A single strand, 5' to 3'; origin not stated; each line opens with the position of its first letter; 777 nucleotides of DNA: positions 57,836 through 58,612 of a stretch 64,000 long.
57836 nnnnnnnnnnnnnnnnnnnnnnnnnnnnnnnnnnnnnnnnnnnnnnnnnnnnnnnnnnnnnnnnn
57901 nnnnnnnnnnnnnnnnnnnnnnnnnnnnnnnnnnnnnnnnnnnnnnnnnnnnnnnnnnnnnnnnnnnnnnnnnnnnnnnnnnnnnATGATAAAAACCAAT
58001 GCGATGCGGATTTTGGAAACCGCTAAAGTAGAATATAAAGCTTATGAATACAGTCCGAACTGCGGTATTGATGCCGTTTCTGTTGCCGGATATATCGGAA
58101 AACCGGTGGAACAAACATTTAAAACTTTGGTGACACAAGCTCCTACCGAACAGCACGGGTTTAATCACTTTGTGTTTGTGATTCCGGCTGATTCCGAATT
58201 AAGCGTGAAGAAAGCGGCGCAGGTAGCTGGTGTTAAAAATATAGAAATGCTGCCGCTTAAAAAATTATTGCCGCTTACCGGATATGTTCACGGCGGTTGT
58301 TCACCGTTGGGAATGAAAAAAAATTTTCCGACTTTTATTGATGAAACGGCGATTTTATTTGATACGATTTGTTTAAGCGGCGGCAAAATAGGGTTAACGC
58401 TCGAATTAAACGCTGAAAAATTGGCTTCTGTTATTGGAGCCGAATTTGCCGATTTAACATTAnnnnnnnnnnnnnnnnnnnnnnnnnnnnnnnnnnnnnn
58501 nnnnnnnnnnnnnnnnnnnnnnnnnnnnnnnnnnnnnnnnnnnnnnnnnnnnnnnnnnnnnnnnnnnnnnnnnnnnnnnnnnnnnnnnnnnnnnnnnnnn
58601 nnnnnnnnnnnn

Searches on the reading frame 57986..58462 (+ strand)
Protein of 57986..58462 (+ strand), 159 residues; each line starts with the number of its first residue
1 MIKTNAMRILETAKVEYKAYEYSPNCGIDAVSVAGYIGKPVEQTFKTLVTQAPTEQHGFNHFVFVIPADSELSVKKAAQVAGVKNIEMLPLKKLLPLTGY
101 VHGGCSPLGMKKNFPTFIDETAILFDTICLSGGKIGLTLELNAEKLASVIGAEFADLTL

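Call 4: search_protein_families(library=pfam, proteins=[window:57986-58462:+], max_evalue=1)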
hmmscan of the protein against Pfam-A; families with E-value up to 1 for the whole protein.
window:57986-58462:+ (159 aa): 1 family
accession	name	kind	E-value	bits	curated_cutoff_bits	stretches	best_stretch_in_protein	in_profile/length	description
PF04073.20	tRNA_edit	-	3.9e-19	69.4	25.5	1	32-146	9-120/123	Aminoacyl-tRNA editing domain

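Call 37: find_related_loci(query=window:57986-58462:+, collection=metagenome_contigs, flank=3000)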
Query window:57986-58462:+ (159 aa) in metagenome_contigs; peptide patterns used: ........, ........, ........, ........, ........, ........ (x = any residue, [..] = any of these).
254 stretches matched a pattern; 32 encode a relative of the query (tblastn E <= 1e-3); 32 distinct loci.
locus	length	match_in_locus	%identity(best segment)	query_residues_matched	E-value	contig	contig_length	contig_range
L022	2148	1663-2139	91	1-159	1e-93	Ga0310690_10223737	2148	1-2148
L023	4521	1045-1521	87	1-159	2e-84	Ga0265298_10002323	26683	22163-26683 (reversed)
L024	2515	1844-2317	81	1-158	5e-79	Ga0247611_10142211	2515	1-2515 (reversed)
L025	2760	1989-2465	85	1-159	3e-77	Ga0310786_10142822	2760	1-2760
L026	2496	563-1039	79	1-159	7e-69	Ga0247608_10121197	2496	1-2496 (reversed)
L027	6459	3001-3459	60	3-158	2e-58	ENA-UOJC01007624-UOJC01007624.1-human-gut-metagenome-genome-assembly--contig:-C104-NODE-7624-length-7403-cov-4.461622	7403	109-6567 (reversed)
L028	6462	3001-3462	52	1-157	1e-45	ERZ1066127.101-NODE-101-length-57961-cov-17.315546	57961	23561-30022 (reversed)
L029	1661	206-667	54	1-157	1e-44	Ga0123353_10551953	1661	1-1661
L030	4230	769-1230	50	1-157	6e-44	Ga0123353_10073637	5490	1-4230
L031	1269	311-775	48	1-158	3e-44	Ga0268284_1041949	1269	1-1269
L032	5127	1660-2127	48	1-159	2e-42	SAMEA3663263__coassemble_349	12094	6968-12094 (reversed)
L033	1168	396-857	47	1-157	1e-40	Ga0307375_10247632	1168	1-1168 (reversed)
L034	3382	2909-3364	47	3-157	5e-39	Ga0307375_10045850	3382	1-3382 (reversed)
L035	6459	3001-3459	46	1-156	3e-38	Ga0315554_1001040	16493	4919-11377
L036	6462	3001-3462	47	1-157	1e-37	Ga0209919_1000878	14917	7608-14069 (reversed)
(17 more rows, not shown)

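Call 46: search_protein_families(library=pfam, proteins=[L023:2341-2595:+], max_evalue=1)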
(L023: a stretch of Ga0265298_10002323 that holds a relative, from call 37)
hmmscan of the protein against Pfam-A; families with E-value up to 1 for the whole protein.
L023:2341-2595:+ (85 aa): 1 family
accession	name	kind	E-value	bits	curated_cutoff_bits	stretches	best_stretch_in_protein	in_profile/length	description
PF22751.1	DUF488-N3a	-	0.18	12.6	27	0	6-36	60-90/118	Active DUF488-N3 subclade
